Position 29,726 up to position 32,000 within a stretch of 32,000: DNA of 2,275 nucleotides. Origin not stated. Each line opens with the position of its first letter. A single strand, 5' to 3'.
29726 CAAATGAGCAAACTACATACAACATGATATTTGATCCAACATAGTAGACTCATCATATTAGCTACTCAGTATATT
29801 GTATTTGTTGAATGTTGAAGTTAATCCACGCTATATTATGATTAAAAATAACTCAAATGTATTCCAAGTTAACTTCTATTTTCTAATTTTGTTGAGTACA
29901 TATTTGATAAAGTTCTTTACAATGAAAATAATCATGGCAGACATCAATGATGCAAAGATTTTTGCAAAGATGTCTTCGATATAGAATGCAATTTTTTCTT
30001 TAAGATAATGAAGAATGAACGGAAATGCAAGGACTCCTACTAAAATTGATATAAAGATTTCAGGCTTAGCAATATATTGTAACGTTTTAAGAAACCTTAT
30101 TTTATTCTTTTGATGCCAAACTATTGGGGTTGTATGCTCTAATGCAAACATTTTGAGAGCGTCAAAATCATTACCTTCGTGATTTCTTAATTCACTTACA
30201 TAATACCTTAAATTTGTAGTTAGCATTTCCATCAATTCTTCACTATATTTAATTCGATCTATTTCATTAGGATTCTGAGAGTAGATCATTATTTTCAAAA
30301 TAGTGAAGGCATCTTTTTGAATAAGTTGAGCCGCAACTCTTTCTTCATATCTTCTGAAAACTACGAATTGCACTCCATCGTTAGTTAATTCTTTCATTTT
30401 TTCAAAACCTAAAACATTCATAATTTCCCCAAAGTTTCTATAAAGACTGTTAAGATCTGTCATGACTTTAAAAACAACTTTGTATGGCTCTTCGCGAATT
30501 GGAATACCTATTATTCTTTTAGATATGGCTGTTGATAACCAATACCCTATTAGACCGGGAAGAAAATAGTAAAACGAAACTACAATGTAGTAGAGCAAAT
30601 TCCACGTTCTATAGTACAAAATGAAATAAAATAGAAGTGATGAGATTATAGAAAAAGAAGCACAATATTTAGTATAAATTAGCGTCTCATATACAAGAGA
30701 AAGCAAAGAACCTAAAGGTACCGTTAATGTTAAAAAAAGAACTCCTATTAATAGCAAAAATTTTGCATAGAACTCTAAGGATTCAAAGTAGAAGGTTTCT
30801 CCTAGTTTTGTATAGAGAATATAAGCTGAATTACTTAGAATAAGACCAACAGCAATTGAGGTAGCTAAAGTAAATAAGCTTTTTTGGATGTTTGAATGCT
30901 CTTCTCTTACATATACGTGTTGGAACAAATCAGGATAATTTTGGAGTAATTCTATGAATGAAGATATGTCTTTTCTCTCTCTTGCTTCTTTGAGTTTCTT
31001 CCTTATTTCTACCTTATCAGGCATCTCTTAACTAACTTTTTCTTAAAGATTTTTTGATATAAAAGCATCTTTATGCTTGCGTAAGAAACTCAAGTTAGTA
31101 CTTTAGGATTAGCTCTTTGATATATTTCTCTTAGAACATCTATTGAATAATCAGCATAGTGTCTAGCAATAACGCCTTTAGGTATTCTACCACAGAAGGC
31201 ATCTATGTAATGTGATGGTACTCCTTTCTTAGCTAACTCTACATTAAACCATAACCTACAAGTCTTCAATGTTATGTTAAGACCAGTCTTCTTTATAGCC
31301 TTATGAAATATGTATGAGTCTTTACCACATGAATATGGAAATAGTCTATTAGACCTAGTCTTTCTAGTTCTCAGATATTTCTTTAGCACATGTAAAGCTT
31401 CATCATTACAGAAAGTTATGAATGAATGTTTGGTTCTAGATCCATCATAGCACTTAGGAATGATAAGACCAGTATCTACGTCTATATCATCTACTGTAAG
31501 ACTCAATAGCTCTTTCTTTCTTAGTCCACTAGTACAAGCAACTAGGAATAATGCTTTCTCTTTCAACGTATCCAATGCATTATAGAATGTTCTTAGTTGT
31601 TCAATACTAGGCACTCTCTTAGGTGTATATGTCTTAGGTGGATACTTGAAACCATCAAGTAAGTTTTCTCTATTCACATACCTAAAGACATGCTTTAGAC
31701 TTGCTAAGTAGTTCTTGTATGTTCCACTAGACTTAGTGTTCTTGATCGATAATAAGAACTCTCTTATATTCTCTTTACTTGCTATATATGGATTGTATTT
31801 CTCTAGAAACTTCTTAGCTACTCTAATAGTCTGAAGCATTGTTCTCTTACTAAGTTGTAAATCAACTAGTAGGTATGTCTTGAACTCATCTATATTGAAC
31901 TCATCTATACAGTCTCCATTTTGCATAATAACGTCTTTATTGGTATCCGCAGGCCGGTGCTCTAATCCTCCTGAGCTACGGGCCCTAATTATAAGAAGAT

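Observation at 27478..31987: Integrase gene split by its own integration: the two end fragments reconstitute one 378-codon SSV-type integrase across att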

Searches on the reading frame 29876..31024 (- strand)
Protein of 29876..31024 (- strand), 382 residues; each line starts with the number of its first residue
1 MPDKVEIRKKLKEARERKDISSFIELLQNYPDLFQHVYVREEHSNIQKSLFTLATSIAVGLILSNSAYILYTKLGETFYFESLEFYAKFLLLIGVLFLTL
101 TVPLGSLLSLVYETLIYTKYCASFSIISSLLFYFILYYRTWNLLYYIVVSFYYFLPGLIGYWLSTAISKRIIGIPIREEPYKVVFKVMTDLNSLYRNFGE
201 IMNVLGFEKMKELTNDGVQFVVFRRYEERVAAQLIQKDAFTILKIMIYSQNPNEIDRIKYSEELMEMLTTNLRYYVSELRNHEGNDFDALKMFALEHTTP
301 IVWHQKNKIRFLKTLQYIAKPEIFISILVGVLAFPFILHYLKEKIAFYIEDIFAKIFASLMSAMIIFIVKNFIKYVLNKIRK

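Call 8: search_protein_families(library=pfam, max_evalue=0.1, proteins=[window:29876-31024:-])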
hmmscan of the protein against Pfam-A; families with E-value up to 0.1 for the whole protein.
window:29876-31024:- (382 aa): 0 families

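Call 9: search_protein_families(library=phrogs, max_evalue=0.01, proteins=[window:29876-31024:-])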
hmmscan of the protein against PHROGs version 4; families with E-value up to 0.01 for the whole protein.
window:29876-31024:- (382 aa): 0 families

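Call 54: search_protein_families(library=ncbifam, max_evalue=0.01, proteins=[window:29876-31024:-])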
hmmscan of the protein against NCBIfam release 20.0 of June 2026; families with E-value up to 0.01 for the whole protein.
window:29876-31024:- (382 aa): 0 families

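Call 57: search_protein_families(library=padloc, max_evalue=0.1, proteins=[window:29876-31024:-])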
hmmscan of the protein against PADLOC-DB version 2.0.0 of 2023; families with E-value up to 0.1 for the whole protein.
window:29876-31024:- (382 aa): 2 families
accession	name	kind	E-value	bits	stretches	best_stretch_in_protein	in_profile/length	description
PDLC01771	Cas4b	-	0.0094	14.2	1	242-319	55-132/162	-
PDLC00674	Effector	-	0.049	11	1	105-168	28-92/246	2TM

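Call 82: find_homologous_proteins(query=window:29876-31024:-, max_evalue=0.01)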
Query window:29876-31024:- (382 aa): 1 proteins with E <= 0.01 among 5235 candidates.
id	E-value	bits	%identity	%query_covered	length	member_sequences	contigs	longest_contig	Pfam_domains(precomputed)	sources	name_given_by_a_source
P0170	4.3e-242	821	100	100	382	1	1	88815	-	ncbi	-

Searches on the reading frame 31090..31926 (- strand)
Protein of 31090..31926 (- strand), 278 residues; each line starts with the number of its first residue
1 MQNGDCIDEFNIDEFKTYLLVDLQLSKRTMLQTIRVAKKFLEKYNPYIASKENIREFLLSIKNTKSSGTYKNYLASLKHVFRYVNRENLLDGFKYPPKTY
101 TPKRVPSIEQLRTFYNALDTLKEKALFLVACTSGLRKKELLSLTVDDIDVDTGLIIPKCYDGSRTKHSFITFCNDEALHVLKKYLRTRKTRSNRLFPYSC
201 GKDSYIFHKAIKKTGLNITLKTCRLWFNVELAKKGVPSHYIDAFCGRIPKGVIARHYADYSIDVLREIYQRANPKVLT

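Call 12: find_encoding_contigs(protein=window:31090-31926:-, flank=10000)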
Protein window:31090-31926:- (278 aa): no gene with exactly this product is on record in the collection.
